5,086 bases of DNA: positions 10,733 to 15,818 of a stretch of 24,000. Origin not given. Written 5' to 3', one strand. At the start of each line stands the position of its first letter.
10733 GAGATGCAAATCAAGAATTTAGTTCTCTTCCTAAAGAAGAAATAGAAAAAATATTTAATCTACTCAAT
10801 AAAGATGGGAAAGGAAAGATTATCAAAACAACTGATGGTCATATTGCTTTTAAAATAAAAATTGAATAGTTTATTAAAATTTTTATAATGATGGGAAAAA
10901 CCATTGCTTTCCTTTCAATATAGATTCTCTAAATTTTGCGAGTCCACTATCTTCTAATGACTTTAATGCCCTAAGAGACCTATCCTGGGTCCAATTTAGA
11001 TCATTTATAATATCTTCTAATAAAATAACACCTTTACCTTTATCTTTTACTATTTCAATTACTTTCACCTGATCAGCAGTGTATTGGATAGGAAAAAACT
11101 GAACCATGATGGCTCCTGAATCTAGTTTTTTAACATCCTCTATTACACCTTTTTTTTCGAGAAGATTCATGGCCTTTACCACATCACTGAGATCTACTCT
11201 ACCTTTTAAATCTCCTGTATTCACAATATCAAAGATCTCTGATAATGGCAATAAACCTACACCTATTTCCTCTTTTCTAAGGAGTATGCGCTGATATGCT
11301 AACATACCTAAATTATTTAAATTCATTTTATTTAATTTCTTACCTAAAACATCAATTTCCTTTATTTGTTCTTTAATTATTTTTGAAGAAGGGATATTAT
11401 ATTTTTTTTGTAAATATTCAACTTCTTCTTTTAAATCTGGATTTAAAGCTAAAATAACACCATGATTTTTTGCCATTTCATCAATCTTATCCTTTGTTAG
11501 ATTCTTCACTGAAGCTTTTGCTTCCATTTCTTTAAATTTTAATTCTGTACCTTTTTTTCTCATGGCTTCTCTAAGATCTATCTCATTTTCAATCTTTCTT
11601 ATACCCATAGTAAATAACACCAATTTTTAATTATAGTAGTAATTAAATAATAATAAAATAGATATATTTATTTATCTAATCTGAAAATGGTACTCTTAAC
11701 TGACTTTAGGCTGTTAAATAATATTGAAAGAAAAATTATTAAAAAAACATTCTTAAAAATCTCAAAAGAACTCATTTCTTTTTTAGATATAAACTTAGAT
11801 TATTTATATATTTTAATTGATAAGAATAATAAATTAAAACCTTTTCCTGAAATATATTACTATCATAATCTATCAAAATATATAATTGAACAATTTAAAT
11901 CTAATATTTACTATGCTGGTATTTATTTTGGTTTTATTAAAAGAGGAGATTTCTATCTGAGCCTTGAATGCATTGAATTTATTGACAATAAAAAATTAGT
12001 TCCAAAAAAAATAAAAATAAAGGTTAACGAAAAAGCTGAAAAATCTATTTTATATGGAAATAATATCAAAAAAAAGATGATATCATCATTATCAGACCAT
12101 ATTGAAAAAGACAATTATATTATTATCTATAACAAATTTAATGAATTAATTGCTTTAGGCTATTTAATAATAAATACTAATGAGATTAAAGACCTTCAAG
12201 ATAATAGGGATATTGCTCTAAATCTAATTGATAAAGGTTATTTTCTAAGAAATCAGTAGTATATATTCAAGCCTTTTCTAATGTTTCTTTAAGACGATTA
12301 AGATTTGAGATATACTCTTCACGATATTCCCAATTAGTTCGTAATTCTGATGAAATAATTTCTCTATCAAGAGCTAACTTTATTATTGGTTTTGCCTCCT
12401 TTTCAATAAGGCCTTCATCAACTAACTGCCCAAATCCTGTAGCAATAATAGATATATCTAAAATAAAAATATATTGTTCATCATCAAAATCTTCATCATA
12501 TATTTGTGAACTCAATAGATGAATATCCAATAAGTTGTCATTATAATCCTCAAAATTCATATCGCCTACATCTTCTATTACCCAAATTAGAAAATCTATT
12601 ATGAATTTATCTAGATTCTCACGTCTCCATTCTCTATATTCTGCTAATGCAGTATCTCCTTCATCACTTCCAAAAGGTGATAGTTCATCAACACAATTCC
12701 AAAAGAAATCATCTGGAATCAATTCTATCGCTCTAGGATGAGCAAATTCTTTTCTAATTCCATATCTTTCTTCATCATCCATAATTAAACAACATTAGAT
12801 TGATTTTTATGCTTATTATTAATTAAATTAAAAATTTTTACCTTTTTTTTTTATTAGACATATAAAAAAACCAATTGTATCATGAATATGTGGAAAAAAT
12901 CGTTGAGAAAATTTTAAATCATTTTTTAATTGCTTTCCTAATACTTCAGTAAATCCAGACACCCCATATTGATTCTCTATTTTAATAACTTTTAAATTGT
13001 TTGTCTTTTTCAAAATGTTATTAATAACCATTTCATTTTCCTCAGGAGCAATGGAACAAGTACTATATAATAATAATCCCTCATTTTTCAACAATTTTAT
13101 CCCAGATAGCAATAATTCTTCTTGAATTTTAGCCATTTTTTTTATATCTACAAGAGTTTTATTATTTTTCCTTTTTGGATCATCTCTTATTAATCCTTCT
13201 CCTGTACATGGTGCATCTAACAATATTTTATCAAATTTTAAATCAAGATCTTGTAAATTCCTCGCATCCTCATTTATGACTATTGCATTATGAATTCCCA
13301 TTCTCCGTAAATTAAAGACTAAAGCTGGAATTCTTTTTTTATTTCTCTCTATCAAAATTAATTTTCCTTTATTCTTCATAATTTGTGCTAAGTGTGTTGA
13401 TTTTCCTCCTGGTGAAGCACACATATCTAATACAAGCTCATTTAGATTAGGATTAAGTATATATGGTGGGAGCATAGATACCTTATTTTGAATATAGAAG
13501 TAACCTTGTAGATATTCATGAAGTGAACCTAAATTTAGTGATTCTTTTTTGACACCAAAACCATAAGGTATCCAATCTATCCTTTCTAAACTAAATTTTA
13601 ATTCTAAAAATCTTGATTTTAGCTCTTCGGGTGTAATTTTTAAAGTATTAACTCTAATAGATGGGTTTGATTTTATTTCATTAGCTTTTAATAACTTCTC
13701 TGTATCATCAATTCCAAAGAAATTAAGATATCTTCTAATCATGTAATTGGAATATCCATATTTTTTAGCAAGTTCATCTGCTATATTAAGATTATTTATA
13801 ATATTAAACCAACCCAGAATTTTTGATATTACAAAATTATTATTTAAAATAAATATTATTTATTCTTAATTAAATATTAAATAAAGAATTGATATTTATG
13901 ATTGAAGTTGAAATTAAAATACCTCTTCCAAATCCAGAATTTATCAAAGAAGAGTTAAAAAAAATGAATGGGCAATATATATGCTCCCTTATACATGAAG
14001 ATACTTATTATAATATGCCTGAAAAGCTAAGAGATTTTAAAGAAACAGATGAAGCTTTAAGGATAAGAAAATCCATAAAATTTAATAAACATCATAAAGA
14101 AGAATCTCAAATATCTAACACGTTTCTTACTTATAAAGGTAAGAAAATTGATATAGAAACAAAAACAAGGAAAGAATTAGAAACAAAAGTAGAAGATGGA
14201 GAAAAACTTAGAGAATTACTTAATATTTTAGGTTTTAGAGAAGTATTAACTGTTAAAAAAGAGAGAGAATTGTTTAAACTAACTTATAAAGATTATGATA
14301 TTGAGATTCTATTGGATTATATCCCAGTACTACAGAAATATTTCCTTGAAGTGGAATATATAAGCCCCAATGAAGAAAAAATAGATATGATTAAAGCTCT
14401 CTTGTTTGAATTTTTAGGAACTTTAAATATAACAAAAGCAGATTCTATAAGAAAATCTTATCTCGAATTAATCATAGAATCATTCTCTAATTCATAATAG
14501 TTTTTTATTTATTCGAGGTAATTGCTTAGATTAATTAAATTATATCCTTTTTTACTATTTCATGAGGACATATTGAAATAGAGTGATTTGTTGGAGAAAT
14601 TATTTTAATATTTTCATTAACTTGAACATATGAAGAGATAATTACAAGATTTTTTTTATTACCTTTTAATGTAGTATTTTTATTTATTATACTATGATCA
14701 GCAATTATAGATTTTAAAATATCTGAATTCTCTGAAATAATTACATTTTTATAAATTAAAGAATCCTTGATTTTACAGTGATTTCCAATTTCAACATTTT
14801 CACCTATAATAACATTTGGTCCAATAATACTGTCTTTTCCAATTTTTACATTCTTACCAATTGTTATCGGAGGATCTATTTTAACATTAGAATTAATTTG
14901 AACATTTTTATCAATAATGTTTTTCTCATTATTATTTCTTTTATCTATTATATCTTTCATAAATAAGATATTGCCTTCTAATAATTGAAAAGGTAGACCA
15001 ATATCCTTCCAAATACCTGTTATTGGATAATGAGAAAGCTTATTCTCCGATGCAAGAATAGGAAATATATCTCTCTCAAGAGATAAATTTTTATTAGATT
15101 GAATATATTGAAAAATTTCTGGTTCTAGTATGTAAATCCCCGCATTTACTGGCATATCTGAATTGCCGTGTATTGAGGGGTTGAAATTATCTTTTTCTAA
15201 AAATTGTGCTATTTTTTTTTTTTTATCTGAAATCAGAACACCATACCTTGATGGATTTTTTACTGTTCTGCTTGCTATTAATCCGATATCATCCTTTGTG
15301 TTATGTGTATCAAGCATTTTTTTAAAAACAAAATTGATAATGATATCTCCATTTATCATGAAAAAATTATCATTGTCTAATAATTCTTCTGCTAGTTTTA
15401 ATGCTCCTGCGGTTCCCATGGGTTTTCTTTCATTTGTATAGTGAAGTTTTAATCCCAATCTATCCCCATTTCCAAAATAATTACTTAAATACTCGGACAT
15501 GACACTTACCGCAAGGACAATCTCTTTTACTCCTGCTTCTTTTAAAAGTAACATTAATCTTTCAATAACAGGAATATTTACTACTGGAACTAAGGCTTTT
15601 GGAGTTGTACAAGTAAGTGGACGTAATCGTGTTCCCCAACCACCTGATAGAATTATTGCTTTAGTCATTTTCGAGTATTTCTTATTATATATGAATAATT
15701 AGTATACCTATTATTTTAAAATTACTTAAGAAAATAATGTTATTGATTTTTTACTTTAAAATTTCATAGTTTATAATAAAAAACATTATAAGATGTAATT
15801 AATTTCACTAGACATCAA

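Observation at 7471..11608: Compact eukaryote-type ESCRT module: ESCRT-III, Vps4, Vps25-like and Vps22/36-like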

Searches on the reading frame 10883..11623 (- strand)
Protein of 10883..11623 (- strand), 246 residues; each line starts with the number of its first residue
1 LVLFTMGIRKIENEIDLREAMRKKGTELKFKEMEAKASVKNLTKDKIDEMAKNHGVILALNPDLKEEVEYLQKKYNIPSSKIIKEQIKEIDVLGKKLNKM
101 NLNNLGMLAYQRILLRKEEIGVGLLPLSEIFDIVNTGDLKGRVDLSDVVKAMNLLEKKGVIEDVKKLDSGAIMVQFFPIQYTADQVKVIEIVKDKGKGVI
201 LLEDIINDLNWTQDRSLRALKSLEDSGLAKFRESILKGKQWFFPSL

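Call 5: search_protein_families(library=pfam, proteins=[window:10883-11623:-], max_evalue=0.1)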
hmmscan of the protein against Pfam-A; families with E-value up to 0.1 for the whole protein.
window:10883-11623:- (246 aa): 3 families
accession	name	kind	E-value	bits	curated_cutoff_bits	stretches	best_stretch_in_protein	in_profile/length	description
PF04157.22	EAP30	-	1.3e-08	35.3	26.8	1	7-229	2-215/219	EAP30/Vps36 family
PF13463.12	HTH_27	-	0.027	15.2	22.2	0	182-229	2-48/68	Winged helix DNA-binding domain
PF09440.15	eIF3_N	-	0.035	14.9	26.8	1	25-82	64-123/133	eIF3 subunit 6 N terminal domain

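Call 19: search_solved_structures(query=window:10883-11608:-, max_evalue=10, show_alignments=2)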
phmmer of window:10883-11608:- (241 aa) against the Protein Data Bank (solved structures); distinct sequences matched with E-value up to 10: 12.
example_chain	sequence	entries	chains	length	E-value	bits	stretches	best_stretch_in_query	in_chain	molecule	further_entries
2zme_A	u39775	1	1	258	0.00088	22.3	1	17-226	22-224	Vacuolar-sorting protein SNF8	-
3cuq_A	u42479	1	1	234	0.0045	20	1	100-226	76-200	Vacuolar-sorting protein SNF8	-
1mf8_B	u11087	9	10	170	0.23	14.4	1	83-157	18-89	CALCINEURIN B SUBUNIT ISOFORM 1 | Calcineurin subunit B type 1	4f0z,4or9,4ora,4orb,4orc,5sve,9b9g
1aui_B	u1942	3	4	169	0.23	14.4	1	83-157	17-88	SERINE/THREONINE PHOSPHATASE 2B | CALCINEURIN B SUBUNIT ISOFORM 1 | SERINE/THREONINE PHOSPHATASE B2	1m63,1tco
2p6b_B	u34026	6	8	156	0.26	14.2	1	84-157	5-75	Calcineurin subunit B isoform 1 | Calcineurin subunit B type 1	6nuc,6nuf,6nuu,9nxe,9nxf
3ll8_B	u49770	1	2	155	0.28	14.1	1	84-157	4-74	Calcineurin subunit B type 1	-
1u5t_A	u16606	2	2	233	0.32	13.9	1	134-223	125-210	appears to be functionally related to SNF7; Snf8p | VPS22, YPL002C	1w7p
5loe_A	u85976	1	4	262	0.37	13.7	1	64-233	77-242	GTP-sensing transcriptional pleiotropic repressor CodY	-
5lnh_A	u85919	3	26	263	0.38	13.7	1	64-233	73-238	GTP-sensing transcriptional pleiotropic repressor CodY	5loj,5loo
9kdf_R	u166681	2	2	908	0.76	12.7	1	78-156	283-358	Calcineurin-fusion endothelin receptor type-B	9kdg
7si3_A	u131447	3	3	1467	0.99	12.3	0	147-200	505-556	P-type Cu(+) transporter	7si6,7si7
3eoz_A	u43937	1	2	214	1.1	12.2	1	72-164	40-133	putative Phosphoglycerate mutase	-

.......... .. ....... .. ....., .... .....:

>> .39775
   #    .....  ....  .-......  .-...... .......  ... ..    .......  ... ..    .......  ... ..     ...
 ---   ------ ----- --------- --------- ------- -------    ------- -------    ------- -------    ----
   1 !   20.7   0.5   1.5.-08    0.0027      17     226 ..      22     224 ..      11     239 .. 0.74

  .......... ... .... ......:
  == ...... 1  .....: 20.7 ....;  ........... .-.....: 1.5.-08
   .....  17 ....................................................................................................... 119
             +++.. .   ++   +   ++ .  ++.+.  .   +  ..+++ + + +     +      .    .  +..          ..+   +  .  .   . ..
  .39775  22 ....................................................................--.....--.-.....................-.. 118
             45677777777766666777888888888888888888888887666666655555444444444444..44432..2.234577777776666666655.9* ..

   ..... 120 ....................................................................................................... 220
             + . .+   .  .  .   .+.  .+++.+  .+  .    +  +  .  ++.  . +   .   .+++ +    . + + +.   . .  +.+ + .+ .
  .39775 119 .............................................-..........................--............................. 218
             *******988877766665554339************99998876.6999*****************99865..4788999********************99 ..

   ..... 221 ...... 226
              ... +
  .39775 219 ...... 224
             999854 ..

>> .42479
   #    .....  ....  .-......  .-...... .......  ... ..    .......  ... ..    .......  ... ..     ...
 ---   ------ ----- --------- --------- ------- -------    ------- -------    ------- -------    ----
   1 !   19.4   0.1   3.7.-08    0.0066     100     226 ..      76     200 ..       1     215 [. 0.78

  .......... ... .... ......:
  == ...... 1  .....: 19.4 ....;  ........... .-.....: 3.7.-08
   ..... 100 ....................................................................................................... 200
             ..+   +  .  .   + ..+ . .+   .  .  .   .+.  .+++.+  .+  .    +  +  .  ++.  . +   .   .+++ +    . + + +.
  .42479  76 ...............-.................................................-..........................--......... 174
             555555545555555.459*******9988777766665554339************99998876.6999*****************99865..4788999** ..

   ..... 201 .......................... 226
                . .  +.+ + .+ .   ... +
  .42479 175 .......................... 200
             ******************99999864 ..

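Call 41: search_protein_families(library=ncbifam, proteins=[window:10883-11608:-], max_evalue=0.1)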
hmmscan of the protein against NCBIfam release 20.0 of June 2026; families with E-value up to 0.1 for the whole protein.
window:10883-11608:- (241 aa): 1 family
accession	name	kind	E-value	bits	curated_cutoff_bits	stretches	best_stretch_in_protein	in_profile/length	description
NF038268.1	TF_SarA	equivalog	0.05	13.5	175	1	179-221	35-77/121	global transcriptional regulator SarA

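Call 43: find_homologous_proteins(query=window:10883-11608:-, max_evalue=0.001)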
Query window:10883-11608:- (241 aa): 599 proteins with E <= 0.001 among 1837 candidates; the best 120 are listed.
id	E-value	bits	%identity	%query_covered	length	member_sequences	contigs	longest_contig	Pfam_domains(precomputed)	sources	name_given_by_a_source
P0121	2.3e-145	500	100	100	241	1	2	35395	PF04157.23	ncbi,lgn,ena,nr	ncbi:MAG: hypothetical protein KGD63_13715 [Candidatus Lokiarchaeota archaeon]|nr:hypothetical prote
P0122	3.0e-132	457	89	100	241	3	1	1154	PF04157.23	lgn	-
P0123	4.5e-130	450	88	100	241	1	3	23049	PF04157.23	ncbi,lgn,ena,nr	ncbi:MAG: hypothetical protein KGD57_08570 [Candidatus Lokiarchaeota archaeon]|nr:hypothetical prote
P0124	2.3e-112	392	76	100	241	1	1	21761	PF04157.23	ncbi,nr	ncbi:MAG: hypothetical protein GF311_00080 [Candidatus Lokiarchaeota archaeon]|nr:hypothetical prote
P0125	1.4e-111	390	75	100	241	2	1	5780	PF04157.23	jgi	jgi:predicted lactoylglutathione lyase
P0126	1.5e-111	389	75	100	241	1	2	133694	PF04157.23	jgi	jgi:hypothetical protein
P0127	2.8e-111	389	75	100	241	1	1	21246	PF04157.23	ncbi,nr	ncbi:MAG: hypothetical protein BAJALOKI3v1_750021 [Promethearchaeota archaeon]|nr:MAG: hypothetical 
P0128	1.0e-110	387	74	100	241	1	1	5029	PF04157.23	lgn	-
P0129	1.8e-109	383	74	100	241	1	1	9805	PF04157.23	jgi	-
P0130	5.6e-109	381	73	100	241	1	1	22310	PF04157.23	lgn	-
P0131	2.0e-107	376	73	100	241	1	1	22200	PF04157.23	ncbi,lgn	ncbi:MAG: hypothetical protein P8Y70_03385 [Candidatus Lokiarchaeota archaeon]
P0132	6.0e-106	371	73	100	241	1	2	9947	PF04157.23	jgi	jgi:hypothetical protein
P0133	7.4e-106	371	70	100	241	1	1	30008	PF04157.23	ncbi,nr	ncbi:MAG: hypothetical protein GF317_03740 [Candidatus Lokiarchaeota archaeon]|nr:hypothetical prote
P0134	1.9e-105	369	73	100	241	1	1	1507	PF04157.23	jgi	jgi:hypothetical protein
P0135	6.5e-103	361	74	94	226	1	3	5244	PF04157.23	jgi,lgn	-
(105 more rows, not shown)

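Call 63: predict_structure(alignment_id=A4)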
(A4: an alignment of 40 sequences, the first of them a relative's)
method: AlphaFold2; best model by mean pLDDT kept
length: 241 residues; sequences in the alignment: 40
mean_pLDDT: 80.6   pTM: 0.68
mean pLDDT of the five models: 80.6, 77.7, 72.9, 71.0, 66.9
residues with pLDDT >= 90: 78; 70-90: 113; 50-70: 32; < 50: 18
segments of 3 or more residues with pLDDT < 50: 1-7
pLDDT, mean of each block of 10 residues (from residue 1): 45 52 50 62 82 83 89 87 86 82 91 72 91 90 96 92 86 79 89 89 94 89 79 81 72
secondary structure, 60 per line:
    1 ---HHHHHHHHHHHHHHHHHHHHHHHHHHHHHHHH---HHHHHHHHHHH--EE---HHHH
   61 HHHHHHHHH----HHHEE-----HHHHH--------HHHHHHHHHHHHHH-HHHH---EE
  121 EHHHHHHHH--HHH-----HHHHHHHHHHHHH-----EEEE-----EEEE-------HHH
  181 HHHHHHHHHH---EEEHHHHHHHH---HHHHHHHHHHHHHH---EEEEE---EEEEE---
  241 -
elements in order: H4-35 H39-49 H57-69 H84-88 H97-110 H112-115 E119-121 H122-129 H140-152 E158-161 E167-170 H178-190 E194-196 H197-204 H208-221 E225-229 E233-237

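Call 66: fold_search(model_id=the predicted structure, library=pdb)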
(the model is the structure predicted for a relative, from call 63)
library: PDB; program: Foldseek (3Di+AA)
matches with E <= 10: 1512; with E <= 0.001: 6
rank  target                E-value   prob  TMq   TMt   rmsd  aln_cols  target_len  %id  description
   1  2zme_A                8.5e-08  1.00  0.38  0.41  18.6       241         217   18  Integrated structural and functional model of the human ESCRT-II complex (released 2008-11-04)
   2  3cuq_A                1.0e-07  1.00  0.37  0.40  14.9       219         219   18  Integrated structural and functional model of the human ESCRT-II complex (released 2008-11-04)
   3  2zme_B                1.3e-05  1.00  0.34  0.37  18.1       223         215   16  Integrated structural and functional model of the human ESCRT-II complex (released 2008-11-04)
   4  1u5t_A                2.5e-05  1.00  0.39  0.43  18.7       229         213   16  Structure of the ESCRT-II endosomal trafficking complex (released 2004-09-21)
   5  3cuq_B                3.2e-05  1.00  0.32  0.37  17.4       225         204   18  Integrated structural and functional model of the human ESCRT-II complex (released 2008-11-04)
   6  8iue_P                8.9e-04  1.00  0.25  0.21   9.7       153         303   18  RNA polymerase III pre-initiation complex melting complex 1 (released 2023-05-24)
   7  8b9x_B                1.7e-03  1.00  0.22  0.21  12.5       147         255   12  Chimeric protein of human UFM1 E3 ligase, UFL1, and DDRGK1 (released 2023-10-25)
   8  8b9x_A                2.1e-03  1.00  0.23  0.22  12.4       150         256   11  Chimeric protein of human UFM1 E3 ligase, UFL1, and DDRGK1 (released 2023-10-25)
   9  3cuq_C                4.8e-03  0.98  0.22  0.30  11.7       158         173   16  Integrated structural and functional model of the human ESCRT-II complex (released 2008-11-04)
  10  9fso_F                8.9e-03  0.99  0.24  0.20  10.1       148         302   20  Human RNA Polymerase III Class III Open Pre-initiation Complex 1 (OC1) (released 2025-01-15)
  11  3bz6                  1.0e-02  0.99  0.24  0.33  13.3       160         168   13  Crystal structure of a conserved protein of unknown function from Pseudomonas syringae pv. tomato str. DC3000 (released 2008-02-05)
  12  1lva                  1.4e-02  0.84  0.27  0.25  15.7       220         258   11  Crystal structure of a C-terminal fragment of Moorella thermoacetica elongation factor SelB (released 2002-08-21)
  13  1w7p_D                1.7e-02  0.99  0.33  0.44  10.7       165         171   17  The crystal structure of endosomal complex ESCRT-II (VPS22/VPS25/VPS36) (released 2004-09-29)
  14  6cnb_P                1.7e-02  0.98  0.25  0.22  10.1       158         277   18  Yeast RNA polymerase III initial transcribing complex (released 2018-08-22)
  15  6ghb_D                2.1e-02  0.54  0.20  0.19  19.3       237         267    9  Crystal structure of Spx in complex with YjbH (oxidized) (released 2019-04-24)
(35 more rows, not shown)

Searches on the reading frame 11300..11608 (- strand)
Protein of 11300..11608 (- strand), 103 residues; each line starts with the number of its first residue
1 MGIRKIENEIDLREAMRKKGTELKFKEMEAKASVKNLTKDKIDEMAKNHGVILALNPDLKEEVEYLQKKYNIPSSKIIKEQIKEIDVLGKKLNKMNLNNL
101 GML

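Call 40: search_protein_families(library=pfam, proteins=[window:11300-11608:-], max_evalue=10)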
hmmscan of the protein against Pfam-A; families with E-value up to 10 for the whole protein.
window:11300-11608:- (103 aa): 3 families
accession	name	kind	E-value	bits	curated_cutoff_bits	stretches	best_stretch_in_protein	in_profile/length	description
PF09440.15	eIF3_N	-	0.013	16.3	26.8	1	20-77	64-123/133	eIF3 subunit 6 N terminal domain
PF03102.20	NeuB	-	0.071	13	22.1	1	20-90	39-108/241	NeuB family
PF04977.20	DivIC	-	1.1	9.5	28.9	1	15-51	28-67/80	Septum formation initiator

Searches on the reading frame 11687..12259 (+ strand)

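Call 5: search_protein_families(library=pfam, proteins=[window:11687-12259:+], max_evalue=0.1)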
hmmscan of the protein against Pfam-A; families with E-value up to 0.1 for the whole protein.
window:11687-12259:+ (190 aa): 3 families
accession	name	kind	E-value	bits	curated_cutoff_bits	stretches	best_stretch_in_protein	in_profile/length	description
PF03657.19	UPF0113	-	2.8e-12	47.2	23.8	1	110-189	1-73/73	UPF0113 PUA domain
PF01472.26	PUA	-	9.5e-06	25.9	24.8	1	110-171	2-63/74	PUA domain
PF17833.7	pre-PUA_NIP7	-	0.005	17.6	23.1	1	15-93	2-80/80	NIP7/UPF0113, pre-PUA domain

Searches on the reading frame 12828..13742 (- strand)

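Call 5: search_protein_families(library=pfam, proteins=[window:12828-13742:-], max_evalue=0.1)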
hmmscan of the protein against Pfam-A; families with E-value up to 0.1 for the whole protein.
window:12828-13742:- (304 aa): 9 families
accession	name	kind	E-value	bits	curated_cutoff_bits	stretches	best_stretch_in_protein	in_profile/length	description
PF01189.24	Methyltr_RsmB-F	-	1.8e-58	198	27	1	94-296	2-197/199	16S rRNA methyltransferase RsmB/F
PF17125.10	Methyltr_RsmF_N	-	2e-12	47.8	34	1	6-86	10-85/86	N-terminal domain of 16S rRNA methyltransferase RsmF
PF13847.12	Methyltransf_31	-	4.7e-08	33.3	27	1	103-246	6-125/145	Methyltransferase domain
PF22458.1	RsmF-B_ferredox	-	1.6e-06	28.6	27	1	1-65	5-68/74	Methyltr_RsmF/B-like, ferredoxin-like domain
PF13649.12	Methyltransf_25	-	0.0093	17.1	27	1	104-175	1-70/97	Methyltransferase domain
PF03602.21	Cons_hypoth95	-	0.0097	16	24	1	101-187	41-131/182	Conserved hypothetical protein 95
PF01728.25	FtsJ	-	0.049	14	24.1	1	101-230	22-141/181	FtsJ-like methyltransferase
PF01135.25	PCMT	-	0.051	13.8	20.3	1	103-173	76-146/210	Protein-L-isoaspartate(D-aspartate) O-methyltransferase (PCMT)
PF10354.15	BMT5-like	-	0.096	13.4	24.7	0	152-254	56-152/168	rRNA (uridine-N3-)-methyltransferase BTM5-like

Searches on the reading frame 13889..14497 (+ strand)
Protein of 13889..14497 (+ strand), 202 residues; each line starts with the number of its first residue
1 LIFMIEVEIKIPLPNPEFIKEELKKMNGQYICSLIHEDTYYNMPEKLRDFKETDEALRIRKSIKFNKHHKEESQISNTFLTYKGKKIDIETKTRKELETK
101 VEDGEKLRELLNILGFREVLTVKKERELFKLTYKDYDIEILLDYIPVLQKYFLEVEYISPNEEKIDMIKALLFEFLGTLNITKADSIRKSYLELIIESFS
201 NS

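Call 9: search_protein_families(library=pfam, proteins=[window:13889-14497:+], max_evalue=0.01)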
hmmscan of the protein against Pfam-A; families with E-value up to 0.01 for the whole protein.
window:13889-14497:+ (202 aa): 1 family
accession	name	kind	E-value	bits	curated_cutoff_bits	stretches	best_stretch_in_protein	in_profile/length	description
PF01928.26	CYTH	-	1.2e-25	90.8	23.2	1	4-191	1-179/179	CYTH domain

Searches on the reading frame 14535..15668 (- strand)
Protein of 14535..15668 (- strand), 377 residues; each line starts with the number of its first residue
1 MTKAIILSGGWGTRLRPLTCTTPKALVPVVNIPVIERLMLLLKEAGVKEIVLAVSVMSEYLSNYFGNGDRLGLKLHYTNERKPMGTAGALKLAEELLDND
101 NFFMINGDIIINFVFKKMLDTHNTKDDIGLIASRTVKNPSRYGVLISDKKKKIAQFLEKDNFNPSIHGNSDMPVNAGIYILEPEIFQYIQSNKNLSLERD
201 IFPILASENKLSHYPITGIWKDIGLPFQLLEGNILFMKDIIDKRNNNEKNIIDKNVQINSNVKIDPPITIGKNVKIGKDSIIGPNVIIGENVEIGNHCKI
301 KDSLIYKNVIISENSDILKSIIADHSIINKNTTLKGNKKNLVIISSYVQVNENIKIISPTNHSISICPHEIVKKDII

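Call 9: search_protein_families(library=pfam, proteins=[window:14535-15668:-], max_evalue=0.01)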
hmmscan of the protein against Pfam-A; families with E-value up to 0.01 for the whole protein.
window:14535-15668:- (377 aa): 7 families
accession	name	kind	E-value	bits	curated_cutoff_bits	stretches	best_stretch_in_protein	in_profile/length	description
PF00483.29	NTP_transferase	-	5.8e-42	144.4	21.2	1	3-233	1-239/245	Nucleotidyl transferase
PF25084.1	LbH_EIF2B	-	5.8e-16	58.9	54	1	253-356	7-105/105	EIF2B subunit epsilon LbH domain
PF00132.30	Hexapep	-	1.8e-11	43.6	27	1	268-301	2-35/36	Bacterial transferase hexapeptide (six repeats)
PF12804.13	NTP_transf_3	-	5.5e-07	30.3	27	1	4-111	1-98/160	MobA-like NTP transferase domain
PF24894.1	Hexapep_GlmU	-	0.00011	22.7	23.3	2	271-317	38-83/104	GlmU-like, C-terminal hexapeptide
PF25087.1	GMPPB_C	-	0.00085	19.4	39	1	259-307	2-50/110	GMPPB C-terminal domain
PF14602.12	Hexapep_2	-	0.002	18.3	27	1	267-296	1-28/34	Hexapeptide repeat of succinyl-transferase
